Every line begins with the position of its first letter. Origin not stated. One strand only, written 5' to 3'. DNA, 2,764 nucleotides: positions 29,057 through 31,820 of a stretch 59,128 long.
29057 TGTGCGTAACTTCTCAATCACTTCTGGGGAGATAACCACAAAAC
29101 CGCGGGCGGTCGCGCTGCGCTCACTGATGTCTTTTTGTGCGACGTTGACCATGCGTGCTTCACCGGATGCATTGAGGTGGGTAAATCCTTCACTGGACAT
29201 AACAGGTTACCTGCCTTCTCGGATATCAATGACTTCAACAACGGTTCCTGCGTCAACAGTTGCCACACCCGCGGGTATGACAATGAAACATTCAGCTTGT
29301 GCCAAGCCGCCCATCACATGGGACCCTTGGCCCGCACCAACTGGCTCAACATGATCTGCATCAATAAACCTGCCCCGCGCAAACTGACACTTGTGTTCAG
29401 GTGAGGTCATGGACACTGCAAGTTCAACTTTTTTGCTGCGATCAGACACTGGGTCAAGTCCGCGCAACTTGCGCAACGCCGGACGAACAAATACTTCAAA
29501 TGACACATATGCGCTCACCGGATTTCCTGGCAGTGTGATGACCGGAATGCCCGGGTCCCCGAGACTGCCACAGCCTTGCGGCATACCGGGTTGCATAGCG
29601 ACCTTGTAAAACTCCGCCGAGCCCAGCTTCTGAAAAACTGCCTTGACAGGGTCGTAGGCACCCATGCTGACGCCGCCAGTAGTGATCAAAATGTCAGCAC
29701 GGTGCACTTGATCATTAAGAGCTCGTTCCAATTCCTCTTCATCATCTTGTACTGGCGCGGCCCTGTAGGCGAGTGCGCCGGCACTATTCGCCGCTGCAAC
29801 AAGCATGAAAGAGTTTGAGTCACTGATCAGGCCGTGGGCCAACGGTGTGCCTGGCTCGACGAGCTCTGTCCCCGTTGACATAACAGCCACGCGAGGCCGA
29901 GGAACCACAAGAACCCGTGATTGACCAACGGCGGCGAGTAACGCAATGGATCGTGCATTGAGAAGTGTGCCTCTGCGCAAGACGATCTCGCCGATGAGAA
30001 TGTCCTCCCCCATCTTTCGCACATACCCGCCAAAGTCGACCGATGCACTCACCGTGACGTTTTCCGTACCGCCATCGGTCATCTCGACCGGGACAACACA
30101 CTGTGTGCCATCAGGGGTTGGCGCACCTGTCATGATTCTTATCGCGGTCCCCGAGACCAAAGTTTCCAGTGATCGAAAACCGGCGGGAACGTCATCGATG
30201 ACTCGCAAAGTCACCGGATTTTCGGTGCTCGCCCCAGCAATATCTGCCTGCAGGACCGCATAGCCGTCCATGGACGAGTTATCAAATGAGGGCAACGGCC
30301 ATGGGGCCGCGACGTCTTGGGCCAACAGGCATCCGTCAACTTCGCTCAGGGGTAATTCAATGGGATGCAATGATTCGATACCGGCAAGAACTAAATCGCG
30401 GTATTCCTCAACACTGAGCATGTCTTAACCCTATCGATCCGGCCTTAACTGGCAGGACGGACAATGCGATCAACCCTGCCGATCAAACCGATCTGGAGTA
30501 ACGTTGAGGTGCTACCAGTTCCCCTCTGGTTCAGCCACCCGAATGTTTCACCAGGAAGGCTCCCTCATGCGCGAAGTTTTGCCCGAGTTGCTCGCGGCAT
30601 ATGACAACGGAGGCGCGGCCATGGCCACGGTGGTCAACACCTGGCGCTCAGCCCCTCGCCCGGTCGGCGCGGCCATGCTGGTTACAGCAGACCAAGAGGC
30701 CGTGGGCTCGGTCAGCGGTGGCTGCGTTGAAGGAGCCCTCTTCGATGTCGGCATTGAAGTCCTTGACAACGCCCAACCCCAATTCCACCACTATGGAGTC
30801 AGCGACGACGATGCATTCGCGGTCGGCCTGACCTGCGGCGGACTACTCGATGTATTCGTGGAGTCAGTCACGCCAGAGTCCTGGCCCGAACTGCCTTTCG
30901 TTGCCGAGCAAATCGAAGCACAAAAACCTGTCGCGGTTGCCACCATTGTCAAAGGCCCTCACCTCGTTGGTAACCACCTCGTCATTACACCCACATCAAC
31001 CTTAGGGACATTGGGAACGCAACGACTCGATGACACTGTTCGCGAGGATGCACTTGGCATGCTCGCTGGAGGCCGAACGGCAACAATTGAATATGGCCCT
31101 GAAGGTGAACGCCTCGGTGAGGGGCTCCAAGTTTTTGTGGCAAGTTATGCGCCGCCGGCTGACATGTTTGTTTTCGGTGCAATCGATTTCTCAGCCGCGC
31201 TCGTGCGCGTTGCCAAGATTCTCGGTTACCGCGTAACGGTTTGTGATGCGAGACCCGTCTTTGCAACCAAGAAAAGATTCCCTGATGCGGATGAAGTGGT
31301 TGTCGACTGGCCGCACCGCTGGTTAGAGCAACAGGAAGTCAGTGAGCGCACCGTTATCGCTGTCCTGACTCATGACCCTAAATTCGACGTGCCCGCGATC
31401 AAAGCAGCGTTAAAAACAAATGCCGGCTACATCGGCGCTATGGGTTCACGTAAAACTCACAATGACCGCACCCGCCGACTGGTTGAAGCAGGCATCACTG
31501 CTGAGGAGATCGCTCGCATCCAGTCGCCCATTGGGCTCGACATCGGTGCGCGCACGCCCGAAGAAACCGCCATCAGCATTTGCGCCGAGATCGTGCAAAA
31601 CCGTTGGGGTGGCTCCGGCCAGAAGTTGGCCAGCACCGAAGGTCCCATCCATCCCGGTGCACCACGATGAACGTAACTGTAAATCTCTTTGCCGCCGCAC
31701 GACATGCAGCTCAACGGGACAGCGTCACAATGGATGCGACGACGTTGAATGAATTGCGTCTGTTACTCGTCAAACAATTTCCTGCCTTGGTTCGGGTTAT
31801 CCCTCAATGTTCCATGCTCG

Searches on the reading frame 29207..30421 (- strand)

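Call 46: search_protein_families(library=pfam, max_evalue=0.00001, proteins=[window:29207-30421:-])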
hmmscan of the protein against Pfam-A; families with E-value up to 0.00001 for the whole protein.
window:29207-30421:- (404 aa): 3 families
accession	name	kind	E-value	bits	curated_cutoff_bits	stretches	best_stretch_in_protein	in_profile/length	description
PF03453.22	MoeA_N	-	1.2e-40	139.2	30.8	1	2-166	1-160/160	MoeA N-terminal region (domain I and II)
PF00994.29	MoCF_biosynth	-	9.4e-31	106.9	26.6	1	179-318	1-144/144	Probable molybdopterin binding domain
PF03454.20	MoeA_C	-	1.8e-14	54.1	22.1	1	331-399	1-71/72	MoeA C-terminal region (domain IV)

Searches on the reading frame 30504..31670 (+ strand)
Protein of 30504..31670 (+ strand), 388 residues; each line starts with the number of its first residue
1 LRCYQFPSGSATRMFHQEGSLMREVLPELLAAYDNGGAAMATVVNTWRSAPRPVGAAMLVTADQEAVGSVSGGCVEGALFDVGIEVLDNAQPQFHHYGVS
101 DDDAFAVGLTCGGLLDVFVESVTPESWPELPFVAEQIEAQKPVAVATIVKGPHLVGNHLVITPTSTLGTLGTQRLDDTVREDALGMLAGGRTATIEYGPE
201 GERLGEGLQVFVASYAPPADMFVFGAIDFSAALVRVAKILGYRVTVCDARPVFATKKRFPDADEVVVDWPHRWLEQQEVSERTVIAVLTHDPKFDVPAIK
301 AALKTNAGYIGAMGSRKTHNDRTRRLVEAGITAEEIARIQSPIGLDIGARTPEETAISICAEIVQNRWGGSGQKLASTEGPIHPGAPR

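Call 46: search_protein_families(library=pfam, max_evalue=0.00001, proteins=[window:30504-31670:+])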
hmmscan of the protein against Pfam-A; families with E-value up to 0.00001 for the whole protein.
window:30504-31670:+ (388 aa): 2 families
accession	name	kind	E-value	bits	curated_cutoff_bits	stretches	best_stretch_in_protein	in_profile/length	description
PF13478.12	XdhC_C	-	2e-44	151.6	29.7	1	221-363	1-125/125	XdhC Rossmann domain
PF02625.21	XdhC_CoxI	-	1.4e-35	121.5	24.3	2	37-98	7-68/68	XdhC and CoxI family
